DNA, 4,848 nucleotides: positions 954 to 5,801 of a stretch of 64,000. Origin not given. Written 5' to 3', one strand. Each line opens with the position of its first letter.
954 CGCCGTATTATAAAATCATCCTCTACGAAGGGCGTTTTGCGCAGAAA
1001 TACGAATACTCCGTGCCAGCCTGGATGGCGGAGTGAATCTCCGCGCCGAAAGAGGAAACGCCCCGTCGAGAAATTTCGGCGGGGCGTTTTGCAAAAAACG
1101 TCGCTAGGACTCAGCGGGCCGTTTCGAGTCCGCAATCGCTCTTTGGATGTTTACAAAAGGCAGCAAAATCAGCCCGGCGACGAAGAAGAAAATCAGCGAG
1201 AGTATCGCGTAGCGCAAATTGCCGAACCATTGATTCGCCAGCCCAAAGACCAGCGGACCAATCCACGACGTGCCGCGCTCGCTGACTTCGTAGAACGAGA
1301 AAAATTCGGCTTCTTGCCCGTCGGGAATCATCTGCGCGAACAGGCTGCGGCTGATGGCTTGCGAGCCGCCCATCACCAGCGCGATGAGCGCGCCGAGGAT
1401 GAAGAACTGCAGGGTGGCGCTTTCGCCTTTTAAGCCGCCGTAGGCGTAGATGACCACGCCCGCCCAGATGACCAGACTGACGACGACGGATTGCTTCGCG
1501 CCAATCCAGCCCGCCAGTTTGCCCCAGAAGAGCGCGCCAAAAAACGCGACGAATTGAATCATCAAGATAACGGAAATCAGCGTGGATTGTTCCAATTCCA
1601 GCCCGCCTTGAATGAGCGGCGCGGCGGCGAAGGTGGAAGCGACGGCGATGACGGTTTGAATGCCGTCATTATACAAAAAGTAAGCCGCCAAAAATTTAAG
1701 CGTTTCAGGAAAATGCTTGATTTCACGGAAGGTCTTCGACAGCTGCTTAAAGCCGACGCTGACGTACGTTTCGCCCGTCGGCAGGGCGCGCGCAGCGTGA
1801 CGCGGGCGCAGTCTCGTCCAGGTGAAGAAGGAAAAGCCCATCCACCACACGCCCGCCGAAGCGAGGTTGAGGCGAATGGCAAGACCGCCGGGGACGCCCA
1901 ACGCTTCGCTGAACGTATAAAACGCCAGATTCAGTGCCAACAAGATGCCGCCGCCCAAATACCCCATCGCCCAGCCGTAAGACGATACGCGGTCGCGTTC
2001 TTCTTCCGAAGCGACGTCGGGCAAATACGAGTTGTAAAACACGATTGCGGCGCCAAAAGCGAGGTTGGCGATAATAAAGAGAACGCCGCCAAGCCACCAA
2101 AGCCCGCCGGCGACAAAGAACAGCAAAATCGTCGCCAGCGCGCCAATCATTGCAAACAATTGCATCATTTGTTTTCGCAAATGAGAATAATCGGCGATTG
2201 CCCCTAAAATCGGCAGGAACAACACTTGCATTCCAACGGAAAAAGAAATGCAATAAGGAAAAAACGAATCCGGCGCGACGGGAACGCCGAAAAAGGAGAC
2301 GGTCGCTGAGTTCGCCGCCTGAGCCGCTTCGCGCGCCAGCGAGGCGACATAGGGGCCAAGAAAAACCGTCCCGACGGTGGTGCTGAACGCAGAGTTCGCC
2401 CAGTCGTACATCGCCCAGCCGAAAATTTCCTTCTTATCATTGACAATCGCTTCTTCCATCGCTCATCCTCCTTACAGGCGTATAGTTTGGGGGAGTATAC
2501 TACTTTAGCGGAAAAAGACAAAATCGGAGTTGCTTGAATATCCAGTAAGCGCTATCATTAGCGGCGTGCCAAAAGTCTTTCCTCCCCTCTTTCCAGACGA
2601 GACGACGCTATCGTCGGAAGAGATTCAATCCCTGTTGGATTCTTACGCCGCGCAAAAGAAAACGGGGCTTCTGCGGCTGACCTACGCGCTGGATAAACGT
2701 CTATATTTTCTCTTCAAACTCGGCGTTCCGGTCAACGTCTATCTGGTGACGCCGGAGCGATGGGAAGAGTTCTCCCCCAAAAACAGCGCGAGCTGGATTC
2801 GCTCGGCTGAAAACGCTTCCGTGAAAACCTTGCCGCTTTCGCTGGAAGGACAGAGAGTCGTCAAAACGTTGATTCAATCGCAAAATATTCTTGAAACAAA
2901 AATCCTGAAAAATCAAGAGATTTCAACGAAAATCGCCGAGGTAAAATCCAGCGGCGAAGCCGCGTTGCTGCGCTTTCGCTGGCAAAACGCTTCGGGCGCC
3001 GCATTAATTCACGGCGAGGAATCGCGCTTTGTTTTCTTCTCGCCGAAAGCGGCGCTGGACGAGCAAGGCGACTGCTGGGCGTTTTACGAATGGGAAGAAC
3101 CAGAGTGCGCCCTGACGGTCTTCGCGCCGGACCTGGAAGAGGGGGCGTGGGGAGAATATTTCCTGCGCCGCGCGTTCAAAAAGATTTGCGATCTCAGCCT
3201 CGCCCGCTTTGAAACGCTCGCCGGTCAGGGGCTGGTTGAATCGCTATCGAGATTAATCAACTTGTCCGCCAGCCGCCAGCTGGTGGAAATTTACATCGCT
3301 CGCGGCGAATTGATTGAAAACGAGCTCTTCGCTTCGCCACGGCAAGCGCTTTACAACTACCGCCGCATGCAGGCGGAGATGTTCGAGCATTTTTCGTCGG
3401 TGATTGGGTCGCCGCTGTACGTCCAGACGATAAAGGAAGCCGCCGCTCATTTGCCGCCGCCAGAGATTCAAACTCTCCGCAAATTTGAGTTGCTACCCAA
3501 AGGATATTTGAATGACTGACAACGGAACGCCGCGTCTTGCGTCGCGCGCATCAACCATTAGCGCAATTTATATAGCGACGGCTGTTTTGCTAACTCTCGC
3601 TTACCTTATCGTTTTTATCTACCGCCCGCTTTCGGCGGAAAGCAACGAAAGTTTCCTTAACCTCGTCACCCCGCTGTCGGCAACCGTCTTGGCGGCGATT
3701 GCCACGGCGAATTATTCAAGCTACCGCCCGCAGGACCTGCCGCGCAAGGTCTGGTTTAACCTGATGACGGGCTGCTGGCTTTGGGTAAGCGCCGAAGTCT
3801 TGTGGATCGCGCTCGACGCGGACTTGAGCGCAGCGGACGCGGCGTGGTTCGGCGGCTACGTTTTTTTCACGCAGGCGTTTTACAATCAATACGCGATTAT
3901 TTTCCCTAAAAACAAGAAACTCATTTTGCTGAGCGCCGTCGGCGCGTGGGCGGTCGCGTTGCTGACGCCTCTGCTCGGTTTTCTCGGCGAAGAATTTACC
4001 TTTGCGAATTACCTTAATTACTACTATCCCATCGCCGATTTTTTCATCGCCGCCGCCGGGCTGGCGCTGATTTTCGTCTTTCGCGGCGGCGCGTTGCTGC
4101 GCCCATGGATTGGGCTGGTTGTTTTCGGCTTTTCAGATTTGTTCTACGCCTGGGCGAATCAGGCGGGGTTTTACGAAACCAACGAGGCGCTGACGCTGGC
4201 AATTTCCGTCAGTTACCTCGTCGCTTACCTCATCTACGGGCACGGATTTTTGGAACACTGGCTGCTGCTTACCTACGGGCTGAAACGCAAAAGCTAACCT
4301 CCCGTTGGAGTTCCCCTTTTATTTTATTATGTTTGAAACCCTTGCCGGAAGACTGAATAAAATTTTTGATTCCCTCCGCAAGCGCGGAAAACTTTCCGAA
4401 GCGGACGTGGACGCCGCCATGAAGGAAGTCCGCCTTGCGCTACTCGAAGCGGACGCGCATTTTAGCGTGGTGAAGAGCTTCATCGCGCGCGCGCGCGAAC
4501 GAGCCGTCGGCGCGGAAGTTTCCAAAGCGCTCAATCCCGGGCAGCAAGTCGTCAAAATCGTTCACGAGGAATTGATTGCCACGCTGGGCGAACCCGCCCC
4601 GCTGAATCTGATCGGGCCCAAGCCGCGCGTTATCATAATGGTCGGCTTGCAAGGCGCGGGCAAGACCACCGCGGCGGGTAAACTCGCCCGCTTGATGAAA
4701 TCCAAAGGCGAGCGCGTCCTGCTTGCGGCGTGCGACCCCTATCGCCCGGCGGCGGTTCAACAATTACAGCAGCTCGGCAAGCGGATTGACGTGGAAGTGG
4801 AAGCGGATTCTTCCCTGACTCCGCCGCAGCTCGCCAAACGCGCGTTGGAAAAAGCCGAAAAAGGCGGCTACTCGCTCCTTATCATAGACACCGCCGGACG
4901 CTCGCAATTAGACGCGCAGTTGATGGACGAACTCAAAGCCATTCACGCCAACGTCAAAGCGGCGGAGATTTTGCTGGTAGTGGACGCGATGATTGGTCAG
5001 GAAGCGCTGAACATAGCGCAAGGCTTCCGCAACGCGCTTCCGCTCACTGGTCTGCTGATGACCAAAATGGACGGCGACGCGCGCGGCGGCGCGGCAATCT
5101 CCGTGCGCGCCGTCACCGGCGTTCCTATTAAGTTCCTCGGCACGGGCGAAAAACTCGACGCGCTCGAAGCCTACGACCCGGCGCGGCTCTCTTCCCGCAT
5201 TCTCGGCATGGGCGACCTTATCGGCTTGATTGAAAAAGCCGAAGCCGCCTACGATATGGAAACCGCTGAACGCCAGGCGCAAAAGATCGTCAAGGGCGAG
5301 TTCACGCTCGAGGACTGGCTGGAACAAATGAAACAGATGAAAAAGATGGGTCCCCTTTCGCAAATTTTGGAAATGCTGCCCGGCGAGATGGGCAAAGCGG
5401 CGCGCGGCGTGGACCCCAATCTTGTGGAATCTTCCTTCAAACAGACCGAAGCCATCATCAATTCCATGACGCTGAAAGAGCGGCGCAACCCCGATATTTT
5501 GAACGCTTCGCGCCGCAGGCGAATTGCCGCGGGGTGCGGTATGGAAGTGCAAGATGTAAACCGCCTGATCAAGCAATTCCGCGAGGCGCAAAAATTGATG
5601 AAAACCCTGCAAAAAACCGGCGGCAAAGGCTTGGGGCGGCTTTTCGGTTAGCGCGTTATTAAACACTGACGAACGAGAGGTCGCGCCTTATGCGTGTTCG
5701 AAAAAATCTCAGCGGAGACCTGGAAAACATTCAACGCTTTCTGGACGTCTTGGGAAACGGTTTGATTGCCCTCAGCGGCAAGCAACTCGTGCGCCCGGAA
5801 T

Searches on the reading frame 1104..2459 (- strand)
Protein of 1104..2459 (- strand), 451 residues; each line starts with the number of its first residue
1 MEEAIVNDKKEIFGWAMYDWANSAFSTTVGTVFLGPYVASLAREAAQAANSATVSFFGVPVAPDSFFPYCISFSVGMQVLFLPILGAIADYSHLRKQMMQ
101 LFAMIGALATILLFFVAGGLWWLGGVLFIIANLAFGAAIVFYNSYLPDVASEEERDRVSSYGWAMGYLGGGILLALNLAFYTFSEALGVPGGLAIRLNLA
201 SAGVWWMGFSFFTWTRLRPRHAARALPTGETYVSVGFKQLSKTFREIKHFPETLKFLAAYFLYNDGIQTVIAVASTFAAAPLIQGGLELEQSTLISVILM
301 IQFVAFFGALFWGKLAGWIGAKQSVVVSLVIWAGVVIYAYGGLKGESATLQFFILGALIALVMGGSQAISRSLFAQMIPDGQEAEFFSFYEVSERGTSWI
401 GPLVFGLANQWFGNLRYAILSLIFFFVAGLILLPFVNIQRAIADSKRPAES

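Call 25: search_protein_families(library=ncbifam, proteins=[window:1104-2459:-], max_evalue=0.00001)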
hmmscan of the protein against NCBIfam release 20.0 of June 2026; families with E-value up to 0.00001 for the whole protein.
window:1104-2459:- (451 aa): 0 families

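Call 31: search_protein_families(library=pfam, proteins=[window:1104-2459:-], max_evalue=0.001)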
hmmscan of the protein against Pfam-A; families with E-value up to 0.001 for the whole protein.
window:1104-2459:- (451 aa): 2 families
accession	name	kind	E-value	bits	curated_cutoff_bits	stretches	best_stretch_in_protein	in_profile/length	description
PF11700.14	ATG22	-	2.2e-103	347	24.1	1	8-445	2-481/482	Vacuole effluxer Atg22 like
PF07690.21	MFS_1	-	7.2e-11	42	33.4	2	273-434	12-170/347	Major Facilitator Superfamily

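Call 34: find_encoding_contigs(protein=window:1104-2459:-, flank=10000, max_places=3)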
Protein window:1104-2459:- (451 aa): 1 contig read that carries it; 1 place shown.
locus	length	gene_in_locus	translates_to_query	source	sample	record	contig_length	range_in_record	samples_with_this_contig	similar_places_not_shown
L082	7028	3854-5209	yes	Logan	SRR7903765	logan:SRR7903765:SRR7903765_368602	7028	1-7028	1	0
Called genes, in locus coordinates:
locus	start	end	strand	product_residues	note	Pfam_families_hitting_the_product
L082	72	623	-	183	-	-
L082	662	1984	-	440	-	PF02881:SRP54_N, PF06414:Zeta_toxin (weak), PF13401:AAA_22 (weak), PF13604:AAA_30 (weak), PF00448:SRP54, PF01656:CbiA (weak), PF02978:SRP_SPB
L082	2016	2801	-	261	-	-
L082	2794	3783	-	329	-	-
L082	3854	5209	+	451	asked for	PF11700:ATG22, PF07690:MFS_1 (weak)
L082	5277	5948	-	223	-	-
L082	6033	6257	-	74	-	-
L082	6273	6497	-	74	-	-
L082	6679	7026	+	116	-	?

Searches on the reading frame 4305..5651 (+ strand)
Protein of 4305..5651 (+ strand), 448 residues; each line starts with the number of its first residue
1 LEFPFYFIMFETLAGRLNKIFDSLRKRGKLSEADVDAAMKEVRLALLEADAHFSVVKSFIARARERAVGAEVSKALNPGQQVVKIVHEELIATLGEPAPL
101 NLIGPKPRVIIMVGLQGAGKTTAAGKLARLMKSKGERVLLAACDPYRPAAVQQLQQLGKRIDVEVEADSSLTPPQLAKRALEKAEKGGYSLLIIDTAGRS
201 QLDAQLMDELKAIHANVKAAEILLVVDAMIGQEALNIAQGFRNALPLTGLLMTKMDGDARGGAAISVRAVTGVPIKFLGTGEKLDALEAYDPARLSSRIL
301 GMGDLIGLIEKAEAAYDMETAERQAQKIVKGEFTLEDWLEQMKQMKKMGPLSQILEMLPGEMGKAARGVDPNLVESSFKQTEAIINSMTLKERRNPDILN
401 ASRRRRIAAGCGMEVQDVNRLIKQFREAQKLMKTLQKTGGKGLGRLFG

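Call 25: search_protein_families(library=ncbifam, proteins=[window:4305-5651:+], max_evalue=0.00001)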
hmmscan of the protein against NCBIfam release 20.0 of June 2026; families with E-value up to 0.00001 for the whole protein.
window:4305-5651:+ (448 aa): 11 families
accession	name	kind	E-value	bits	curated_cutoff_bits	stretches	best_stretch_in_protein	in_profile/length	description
TIGR00959.1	ffh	equivalog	8.3e-166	552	473.2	1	10-433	1-427/428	signal recognition particle protein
TIGR01425.1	SRP54_euk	equivalog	6.1e-85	285.6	576.25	1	13-430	5-427/428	signal recognition particle protein SRP54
TIGR00064.1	ftsY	equivalog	2.7e-63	213.8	260.7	1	35-299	3-278/279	signal recognition particle-docking protein FtsY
TIGR03499.1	FlhF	equivalog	5.5e-17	62.7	174.15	1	22-198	129-286/286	flagellar biosynthesis GTPase FlhF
NF005230.0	PRK06731.1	equivalog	6e-13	48.7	553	1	108-282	87-259/281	flagellar biosynthesis regulator FlhF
NF009368.0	PRK12726.1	equivalog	1.1e-11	44.5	832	1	108-284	207-381/407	flagellar biosynthesis regulator FlhF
NF011311.0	PRK14722.1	equivalog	2.4e-11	43.3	777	1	109-284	139-320/374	flagellar biosynthesis regulator FlhF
NF009367.0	PRK12724.1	equivalog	6.1e-11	41.8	718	1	106-262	222-376/433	flagellar biosynthesis regulator FlhF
NF011310.0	PRK14721.1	equivalog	9e-11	41.6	725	1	107-270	191-351/423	flagellar biosynthesis regulator FlhF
NF009366.0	PRK12723.1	equivalog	1.2e-09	37.8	585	1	106-267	173-334/388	flagellar biosynthesis regulator FlhF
NF041546.1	ParA_partition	equivalog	9.1e-07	28.6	180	1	117-203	10-91/203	ParA family partition ATPase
